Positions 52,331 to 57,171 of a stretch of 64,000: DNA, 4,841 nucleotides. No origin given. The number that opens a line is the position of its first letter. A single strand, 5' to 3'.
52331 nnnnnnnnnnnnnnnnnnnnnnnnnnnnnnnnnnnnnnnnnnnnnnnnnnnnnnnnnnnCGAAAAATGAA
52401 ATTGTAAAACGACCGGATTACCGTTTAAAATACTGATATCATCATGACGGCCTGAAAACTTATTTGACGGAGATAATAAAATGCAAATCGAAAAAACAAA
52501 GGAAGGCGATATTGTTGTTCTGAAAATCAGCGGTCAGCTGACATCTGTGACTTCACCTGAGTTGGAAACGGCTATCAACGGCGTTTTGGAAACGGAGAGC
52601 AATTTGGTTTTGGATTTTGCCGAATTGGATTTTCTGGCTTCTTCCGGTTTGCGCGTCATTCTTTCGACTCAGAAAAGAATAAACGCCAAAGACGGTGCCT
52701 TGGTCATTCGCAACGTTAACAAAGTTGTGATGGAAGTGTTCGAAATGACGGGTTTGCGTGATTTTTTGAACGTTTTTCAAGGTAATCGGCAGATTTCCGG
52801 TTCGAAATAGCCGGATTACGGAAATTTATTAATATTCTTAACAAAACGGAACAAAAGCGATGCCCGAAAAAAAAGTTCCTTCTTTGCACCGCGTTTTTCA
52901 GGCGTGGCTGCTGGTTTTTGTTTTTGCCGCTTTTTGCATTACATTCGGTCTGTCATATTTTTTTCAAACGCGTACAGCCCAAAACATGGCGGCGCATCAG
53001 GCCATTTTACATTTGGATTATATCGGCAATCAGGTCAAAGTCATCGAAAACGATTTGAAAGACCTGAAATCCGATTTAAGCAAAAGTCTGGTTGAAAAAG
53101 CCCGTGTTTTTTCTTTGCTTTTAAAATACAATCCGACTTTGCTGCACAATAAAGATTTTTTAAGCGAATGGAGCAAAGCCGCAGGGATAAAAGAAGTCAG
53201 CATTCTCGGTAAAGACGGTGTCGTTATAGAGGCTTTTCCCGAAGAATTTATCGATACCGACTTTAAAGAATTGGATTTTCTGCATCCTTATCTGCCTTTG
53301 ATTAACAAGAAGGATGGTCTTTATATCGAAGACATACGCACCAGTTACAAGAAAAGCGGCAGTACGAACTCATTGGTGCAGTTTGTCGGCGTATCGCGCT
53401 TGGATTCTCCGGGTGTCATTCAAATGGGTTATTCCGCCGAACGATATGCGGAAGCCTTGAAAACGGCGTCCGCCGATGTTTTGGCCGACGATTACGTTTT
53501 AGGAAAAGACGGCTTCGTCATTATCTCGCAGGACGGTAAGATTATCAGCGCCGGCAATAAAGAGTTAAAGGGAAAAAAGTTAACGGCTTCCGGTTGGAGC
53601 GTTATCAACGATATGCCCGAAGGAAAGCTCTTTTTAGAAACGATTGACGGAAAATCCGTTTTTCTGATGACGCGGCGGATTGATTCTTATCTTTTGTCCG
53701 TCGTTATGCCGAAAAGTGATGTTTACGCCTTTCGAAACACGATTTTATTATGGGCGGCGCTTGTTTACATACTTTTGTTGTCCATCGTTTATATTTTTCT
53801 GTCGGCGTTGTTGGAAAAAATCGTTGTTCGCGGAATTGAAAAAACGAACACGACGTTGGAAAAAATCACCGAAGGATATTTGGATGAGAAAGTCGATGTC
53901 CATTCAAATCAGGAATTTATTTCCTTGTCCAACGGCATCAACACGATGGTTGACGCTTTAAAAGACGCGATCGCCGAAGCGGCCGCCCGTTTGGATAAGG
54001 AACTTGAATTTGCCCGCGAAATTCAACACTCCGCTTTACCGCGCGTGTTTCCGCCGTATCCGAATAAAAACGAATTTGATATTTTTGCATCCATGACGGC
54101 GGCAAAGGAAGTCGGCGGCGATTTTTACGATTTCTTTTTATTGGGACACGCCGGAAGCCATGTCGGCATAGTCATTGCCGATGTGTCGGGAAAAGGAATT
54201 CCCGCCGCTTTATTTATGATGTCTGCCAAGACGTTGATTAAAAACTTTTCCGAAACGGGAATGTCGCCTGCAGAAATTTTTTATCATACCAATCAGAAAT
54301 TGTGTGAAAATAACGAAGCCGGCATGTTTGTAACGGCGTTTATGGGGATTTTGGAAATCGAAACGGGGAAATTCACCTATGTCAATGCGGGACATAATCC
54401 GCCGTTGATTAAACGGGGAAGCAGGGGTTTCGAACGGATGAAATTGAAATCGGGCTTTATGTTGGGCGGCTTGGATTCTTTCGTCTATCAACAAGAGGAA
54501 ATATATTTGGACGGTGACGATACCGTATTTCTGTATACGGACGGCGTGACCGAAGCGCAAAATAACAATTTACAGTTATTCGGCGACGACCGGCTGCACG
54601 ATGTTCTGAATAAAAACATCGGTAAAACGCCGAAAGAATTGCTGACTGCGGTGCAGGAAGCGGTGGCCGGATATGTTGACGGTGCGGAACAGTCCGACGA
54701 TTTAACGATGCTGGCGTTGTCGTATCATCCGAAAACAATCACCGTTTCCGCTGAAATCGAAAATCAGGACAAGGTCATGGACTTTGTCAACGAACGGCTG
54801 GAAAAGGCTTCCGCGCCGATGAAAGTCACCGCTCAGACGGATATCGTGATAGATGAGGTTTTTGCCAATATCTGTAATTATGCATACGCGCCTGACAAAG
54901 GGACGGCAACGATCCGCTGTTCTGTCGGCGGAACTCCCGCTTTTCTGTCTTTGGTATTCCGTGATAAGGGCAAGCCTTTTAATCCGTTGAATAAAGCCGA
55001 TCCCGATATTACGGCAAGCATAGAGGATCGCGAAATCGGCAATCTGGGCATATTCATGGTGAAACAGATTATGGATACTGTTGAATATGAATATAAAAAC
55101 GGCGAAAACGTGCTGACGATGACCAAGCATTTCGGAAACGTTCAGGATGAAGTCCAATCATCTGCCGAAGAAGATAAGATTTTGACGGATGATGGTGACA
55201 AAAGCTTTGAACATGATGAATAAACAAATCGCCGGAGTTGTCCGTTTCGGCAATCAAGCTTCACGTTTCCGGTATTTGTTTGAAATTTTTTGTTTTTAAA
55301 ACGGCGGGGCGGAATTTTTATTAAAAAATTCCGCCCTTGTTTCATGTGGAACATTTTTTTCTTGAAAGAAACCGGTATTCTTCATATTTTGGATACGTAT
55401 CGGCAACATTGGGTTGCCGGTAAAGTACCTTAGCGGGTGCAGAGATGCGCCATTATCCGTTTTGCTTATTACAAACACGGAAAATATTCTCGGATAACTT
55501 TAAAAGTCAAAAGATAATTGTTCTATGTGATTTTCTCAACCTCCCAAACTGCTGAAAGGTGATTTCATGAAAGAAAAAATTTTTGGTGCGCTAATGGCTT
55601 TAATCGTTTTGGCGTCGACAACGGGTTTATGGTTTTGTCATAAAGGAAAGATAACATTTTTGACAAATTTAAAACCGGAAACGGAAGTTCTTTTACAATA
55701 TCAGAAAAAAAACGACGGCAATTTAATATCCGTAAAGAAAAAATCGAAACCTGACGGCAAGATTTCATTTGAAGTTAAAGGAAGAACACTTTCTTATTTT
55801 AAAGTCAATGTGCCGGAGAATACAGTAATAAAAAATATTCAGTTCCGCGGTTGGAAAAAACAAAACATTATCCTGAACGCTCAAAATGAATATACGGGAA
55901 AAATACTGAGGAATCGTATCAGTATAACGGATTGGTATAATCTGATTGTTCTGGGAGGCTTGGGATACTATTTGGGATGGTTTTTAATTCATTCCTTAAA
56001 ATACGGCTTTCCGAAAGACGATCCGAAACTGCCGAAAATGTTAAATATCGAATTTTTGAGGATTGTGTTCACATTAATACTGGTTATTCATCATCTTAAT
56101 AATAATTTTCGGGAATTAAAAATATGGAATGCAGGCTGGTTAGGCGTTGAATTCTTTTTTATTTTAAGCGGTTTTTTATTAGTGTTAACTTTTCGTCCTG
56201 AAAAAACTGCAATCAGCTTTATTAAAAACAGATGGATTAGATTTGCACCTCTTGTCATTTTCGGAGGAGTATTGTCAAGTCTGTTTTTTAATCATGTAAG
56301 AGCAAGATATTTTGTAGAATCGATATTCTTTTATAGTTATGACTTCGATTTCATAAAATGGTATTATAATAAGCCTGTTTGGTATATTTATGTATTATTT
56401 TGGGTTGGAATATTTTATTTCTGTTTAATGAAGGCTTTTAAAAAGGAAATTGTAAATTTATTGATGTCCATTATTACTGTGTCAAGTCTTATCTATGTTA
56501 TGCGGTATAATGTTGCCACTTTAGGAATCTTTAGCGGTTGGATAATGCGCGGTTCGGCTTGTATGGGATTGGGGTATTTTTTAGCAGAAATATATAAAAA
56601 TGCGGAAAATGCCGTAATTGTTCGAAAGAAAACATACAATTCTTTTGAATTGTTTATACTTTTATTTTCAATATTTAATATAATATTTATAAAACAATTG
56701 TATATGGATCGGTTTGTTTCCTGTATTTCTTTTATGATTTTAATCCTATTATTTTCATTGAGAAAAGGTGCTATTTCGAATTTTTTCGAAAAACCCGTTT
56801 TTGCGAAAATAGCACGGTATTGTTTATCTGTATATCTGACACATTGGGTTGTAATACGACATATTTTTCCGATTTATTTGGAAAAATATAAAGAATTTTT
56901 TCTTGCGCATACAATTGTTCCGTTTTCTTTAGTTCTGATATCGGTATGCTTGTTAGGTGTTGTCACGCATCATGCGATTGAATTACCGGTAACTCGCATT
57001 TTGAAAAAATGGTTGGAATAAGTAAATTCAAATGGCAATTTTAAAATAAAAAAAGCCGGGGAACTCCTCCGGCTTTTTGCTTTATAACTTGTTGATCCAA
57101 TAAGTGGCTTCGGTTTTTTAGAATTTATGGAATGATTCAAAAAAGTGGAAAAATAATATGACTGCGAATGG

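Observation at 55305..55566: Shared structured leader of about 230-350 nt (copy A) upstream of two unrelated genes, with compensatory base changes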

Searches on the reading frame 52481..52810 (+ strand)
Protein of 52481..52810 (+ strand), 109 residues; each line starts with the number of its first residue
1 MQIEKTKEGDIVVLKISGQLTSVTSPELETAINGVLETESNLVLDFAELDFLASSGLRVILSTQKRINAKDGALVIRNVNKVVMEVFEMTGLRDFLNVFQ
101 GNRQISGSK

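Call 19: search_protein_families(library=pfam, proteins=[window:52481-52810:+], max_evalue=0.01)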
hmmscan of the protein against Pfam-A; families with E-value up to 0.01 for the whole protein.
window:52481-52810:+ (109 aa): 2 families
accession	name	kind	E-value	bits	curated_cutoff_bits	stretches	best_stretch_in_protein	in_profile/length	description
PF01740.26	STAS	-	1.6e-20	73.3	22.6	1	3-100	2-101/106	STAS domain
PF13466.11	STAS_2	-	4.2e-13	49.7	29.2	1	14-92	1-79/80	STAS domain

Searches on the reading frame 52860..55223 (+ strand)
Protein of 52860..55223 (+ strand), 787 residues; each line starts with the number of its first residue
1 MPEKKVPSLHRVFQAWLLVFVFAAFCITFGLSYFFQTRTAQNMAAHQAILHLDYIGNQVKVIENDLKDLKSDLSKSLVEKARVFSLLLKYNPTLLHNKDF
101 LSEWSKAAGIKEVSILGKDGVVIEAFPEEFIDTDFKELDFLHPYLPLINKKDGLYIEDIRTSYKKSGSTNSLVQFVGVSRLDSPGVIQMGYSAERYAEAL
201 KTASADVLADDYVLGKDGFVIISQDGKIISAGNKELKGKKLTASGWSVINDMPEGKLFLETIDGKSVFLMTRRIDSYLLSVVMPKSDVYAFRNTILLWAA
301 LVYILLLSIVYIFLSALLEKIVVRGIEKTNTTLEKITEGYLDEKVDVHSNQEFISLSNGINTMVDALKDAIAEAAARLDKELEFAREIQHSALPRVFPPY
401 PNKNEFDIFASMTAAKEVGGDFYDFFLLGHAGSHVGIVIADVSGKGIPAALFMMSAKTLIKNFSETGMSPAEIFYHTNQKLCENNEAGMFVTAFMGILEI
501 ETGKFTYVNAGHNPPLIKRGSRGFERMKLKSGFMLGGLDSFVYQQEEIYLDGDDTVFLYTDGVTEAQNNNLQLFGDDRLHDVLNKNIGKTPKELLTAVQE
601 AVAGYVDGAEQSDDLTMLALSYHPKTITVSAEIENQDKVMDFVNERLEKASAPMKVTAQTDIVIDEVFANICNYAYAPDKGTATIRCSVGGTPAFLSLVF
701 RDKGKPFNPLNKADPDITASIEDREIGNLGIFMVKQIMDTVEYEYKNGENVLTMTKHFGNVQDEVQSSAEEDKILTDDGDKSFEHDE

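Call 19: search_protein_families(library=pfam, proteins=[window:52860-55223:+], max_evalue=0.01)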
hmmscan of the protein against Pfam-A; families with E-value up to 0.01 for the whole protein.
window:52860-55223:+ (787 aa): 5 families
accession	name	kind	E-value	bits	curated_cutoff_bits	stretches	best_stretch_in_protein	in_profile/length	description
PF07228.17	SpoIIE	-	9.7e-53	179.4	25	1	433-622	3-191/192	Stage II sporulation protein E (SpoIIE)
PF13581.12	HATPase_c_2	-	7.1e-20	71.8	27.4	1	630-756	2-127/127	Histidine kinase-like ATPase domain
PF18947.5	HAMP_2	-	0.0012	19.2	24.3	0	322-368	20-66/67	HAMP domain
PF00672.30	HAMP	-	0.0023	18.6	25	1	320-368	4-52/53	HAMP domain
PF19579.4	FtsL_2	-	0.0025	18.1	24.6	0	297-349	17-68/100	Bacteriodetes cell division protein (FtsL-like)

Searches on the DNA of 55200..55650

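Call 6: search_rna_families(source=window, start=55200, end=55650, threshold=evalue, max_evalue=10, show_alignments=3)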
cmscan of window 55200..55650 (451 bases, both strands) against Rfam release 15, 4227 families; matches with E-value up to 10: 17.
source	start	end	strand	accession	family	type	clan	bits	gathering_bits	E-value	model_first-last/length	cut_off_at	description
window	55269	55375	+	RF03227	mir-2528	Gene; miRNA;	-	29.3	102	0.00053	1-118/118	no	mir-2528 microRNA precursor family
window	55250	55348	+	RF00558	L20_leader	Cis-reg; leader;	-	25.9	58.7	0.0054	1-127/127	no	Ribosomal protein L20 leader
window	55200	55342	+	RF01474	rli42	Gene; sRNA;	-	22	80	0.0096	25-171/171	5'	Listeia sRNA rli42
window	55274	55350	+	RF02366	Yfr19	Gene; sRNA;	-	19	70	3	1-82/82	no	Cyanobacterial functional RNA 19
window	55307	55339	+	RF01838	sobemo_FSE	Cis-reg; frameshift_element;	-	18.8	55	0.26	26-57/79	no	sobemovirus ribosomal frameshift elemental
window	55302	55356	+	RF02322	TtnuHACA15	Gene; snRNA; snoRNA; HACA-box;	-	16.6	100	2.9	1-117/117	no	Tetrahymena snoRNA TtnuHACA15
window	55302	55355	-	RF02618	SSRC34_2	Gene; sRNA;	-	16.2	48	5.2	1-125/125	no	Streptococcus sRNA 34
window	55305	55382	+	RF02694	RalA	Gene; sRNA;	-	16.1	170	0.34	1-179/179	no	RalR antitoxin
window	55307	55338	+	RF04127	MIR8007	Gene; miRNA;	-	15.5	195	1.7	1-226/226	no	MIR8007 microRNA precursor family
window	55250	55331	-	RF00384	Pox_AX_element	Cis-reg;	-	15.3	60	9.4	1-62/62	no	Poxvirus AX element late mRNA cis-regulatory element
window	55305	55336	-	RF04127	MIR8007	Gene; miRNA;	-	14.8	195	2.3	1-226/226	no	MIR8007 microRNA precursor family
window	55307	55336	+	RF03904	MIR7991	Gene; miRNA;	-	13.9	58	7.7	5-41/47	no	MIR7991 microRNA precursor family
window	55307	55336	-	RF03904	MIR7991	Gene; miRNA;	-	13.6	58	9.5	5-41/47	no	MIR7991 microRNA precursor family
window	55296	55345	+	RF04032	MIR2912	Gene; miRNA;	-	13.3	54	6.2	1-156/156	no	MIR2912 microRNA precursor family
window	55530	55593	-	RF02125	JPX_2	Gene; lncRNA;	-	13.2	48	4.3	1-69/69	no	JPX transcript, XIST activator conserved region 2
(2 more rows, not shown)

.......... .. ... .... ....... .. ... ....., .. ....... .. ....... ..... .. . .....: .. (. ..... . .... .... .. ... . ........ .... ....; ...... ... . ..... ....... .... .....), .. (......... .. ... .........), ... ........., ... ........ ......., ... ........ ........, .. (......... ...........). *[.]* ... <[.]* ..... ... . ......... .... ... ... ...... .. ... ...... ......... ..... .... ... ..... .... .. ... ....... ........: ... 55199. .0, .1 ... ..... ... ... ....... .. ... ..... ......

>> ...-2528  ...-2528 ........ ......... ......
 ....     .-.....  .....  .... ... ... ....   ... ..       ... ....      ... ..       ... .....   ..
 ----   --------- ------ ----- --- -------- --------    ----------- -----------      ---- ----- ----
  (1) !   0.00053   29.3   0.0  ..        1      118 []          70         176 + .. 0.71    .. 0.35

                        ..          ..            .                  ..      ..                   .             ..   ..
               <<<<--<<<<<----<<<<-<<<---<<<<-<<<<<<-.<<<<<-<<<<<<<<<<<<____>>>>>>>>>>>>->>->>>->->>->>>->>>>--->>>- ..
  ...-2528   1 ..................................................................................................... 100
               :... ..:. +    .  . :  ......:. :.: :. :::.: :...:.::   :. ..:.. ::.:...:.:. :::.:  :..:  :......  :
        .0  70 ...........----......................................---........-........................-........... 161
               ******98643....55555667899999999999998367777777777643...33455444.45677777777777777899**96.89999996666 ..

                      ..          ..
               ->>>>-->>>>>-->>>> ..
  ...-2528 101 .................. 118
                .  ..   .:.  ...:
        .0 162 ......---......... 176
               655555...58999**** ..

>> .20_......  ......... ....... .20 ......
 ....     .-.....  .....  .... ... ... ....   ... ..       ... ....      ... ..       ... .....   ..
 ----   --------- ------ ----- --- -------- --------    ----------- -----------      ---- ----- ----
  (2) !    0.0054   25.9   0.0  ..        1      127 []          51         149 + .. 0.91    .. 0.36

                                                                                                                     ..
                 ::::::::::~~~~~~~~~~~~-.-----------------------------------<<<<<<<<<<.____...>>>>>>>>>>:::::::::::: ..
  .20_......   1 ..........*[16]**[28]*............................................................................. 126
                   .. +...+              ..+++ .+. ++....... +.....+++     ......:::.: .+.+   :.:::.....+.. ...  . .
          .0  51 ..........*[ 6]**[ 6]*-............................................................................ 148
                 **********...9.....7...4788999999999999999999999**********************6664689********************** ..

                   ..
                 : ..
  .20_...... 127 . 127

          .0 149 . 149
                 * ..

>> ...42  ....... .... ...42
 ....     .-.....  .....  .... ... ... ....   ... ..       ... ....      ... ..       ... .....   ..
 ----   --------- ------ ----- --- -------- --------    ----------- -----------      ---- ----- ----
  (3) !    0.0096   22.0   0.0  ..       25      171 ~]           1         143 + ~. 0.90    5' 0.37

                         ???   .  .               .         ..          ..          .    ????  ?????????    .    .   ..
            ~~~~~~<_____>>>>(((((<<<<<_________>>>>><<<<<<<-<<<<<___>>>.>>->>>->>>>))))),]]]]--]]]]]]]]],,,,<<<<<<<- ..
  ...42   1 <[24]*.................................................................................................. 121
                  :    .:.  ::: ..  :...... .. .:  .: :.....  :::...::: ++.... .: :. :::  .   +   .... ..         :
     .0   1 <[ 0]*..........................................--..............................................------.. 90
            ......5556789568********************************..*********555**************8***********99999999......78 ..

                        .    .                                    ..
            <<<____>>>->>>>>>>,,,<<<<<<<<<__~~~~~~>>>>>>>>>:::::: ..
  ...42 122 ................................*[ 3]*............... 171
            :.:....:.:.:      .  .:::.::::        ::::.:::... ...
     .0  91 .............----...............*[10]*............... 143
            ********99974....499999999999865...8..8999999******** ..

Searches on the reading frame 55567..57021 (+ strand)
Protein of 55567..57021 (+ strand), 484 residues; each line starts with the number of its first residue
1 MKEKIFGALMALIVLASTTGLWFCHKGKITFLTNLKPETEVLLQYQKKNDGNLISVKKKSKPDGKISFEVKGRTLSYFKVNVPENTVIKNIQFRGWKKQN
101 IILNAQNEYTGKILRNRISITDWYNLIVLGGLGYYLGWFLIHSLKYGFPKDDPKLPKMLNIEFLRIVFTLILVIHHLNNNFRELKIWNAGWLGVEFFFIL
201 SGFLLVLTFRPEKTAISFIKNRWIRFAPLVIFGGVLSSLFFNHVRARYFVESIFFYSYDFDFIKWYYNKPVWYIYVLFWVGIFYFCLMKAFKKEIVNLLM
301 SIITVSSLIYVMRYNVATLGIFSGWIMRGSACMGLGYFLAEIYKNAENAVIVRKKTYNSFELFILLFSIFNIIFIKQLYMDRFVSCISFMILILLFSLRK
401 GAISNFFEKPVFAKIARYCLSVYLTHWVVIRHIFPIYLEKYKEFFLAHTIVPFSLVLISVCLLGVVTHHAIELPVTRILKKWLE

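Call 19: search_protein_families(library=pfam, proteins=[window:55567-57021:+], max_evalue=0.01)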
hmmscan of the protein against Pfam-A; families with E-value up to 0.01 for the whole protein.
window:55567-57021:+ (484 aa): 1 family
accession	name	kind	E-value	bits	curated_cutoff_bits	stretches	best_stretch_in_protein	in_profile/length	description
PF01757.29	Acyl_transf_3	-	2.1e-20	73.5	31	1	160-466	3-323/326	Acyltransferase domain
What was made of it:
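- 55567..57021 (+): Acyltransferase-3 gene, downstream of copy A. Call 19: PF01757, 2.1e-20.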

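Call 20: find_encoding_contigs(protein=window:55567-57021:+, flank=10000, max_places=10)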
Protein window:55567-57021:+ (484 aa): 3 contigs read that carry it; 2 places shown.
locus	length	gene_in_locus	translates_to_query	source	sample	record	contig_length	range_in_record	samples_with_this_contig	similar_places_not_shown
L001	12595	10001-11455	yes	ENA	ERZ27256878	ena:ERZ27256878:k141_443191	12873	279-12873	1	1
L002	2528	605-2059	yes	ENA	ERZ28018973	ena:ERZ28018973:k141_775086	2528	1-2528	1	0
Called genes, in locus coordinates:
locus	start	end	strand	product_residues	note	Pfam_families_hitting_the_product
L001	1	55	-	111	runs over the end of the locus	?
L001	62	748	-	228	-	PF04280:Tim44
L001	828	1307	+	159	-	PF02556:SecB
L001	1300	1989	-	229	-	PF00929:RNase_T, PF13482:RNase_H_2 (weak)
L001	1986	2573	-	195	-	PF01121:CoaE, PF13238:AAA_18 (weak)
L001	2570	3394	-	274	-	PF08501:Shikimate_dh_N, PF01488:Shikimate_DH, PF18317:SDH_C (weak)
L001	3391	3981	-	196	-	PF02545:Maf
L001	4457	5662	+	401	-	PF07498:Rho_N, PF07497:Rho_RNA_bind, PF00006:ATP-synt_ab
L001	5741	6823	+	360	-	PF00465:Fe-ADH, PF13685:Fe-ADH_2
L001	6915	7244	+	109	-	PF01740:STAS, PF13466:STAS_2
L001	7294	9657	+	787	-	PF07228:SpoIIE, PF13581:HATPase_c_2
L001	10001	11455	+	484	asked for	PF01757:Acyl_transf_3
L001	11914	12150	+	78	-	PF00196:GerE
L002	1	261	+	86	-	?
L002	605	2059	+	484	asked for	PF01757:Acyl_transf_3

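Call 97: search_protein_families(library=padloc, proteins=[window:55567-57021:+], max_evalue=0.001)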
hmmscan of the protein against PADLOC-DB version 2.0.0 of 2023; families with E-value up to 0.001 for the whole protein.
window:55567-57021:+ (484 aa): 0 families
